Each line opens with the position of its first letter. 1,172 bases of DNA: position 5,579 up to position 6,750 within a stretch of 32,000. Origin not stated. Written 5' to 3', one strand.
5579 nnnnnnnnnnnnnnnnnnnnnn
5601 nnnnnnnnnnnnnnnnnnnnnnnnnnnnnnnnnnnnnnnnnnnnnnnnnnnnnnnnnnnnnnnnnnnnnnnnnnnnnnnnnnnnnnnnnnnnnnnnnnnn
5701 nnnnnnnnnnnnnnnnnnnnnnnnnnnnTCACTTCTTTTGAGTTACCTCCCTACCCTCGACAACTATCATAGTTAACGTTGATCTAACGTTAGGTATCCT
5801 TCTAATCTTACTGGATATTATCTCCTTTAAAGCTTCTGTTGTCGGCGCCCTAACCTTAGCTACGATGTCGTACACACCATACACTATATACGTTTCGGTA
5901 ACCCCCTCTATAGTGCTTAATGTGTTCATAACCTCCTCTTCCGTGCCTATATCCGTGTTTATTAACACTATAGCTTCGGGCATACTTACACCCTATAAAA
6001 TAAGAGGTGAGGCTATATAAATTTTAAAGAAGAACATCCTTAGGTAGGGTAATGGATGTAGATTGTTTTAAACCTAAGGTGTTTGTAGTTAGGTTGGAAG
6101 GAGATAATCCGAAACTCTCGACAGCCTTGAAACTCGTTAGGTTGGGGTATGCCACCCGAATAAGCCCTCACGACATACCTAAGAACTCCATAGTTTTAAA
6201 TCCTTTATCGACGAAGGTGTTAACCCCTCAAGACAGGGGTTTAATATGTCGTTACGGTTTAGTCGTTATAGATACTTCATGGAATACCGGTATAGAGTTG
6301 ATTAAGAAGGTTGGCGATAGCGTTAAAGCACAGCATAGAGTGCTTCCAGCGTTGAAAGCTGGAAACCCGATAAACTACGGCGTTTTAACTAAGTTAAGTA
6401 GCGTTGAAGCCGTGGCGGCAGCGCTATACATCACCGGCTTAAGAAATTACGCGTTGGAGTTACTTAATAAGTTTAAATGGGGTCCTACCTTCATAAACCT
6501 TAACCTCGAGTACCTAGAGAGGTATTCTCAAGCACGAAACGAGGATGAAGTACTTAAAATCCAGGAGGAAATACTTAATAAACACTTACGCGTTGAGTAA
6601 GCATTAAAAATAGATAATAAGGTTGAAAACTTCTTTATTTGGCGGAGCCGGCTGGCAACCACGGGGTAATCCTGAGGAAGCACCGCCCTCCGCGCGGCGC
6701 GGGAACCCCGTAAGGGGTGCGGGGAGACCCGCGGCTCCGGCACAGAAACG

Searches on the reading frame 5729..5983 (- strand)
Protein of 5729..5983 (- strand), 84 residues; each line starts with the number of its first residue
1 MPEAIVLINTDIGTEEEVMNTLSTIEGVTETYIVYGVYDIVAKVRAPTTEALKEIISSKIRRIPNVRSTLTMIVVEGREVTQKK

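Call 10: search_protein_families(library=pfam, proteins=[window:5729-5983:-])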
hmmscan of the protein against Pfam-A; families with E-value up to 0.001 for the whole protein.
window:5729-5983:- (84 aa): 2 families
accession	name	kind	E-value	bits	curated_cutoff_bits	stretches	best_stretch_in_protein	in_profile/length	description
PF01037.27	AsnC_trans_reg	-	1.9e-16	60.2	25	1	6-76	1-72/73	Lrp/AsnC ligand binding domain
PF22482.2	AsnC_trans_reg_3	-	1.3e-05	25.7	24.4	1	16-74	25-82/95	PF0864 C-terminal dimeric alpha+beta barrel domain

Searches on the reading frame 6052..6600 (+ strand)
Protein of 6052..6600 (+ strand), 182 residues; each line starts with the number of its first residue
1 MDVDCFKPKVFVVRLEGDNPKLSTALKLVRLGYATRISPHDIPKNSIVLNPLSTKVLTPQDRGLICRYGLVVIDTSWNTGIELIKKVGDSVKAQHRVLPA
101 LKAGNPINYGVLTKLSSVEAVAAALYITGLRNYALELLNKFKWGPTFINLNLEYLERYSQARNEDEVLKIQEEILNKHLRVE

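Call 7: search_protein_families(library=pfam, proteins=[window:6052-6600:+])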
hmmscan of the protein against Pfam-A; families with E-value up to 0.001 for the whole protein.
window:6052-6600:+ (182 aa): 1 family
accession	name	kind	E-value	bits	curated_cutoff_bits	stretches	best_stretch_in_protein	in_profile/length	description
PF04034.18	Ribo_biogen_C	-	2.5e-41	140.8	29.9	1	47-174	1-126/127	Ribosome biogenesis protein, C-terminal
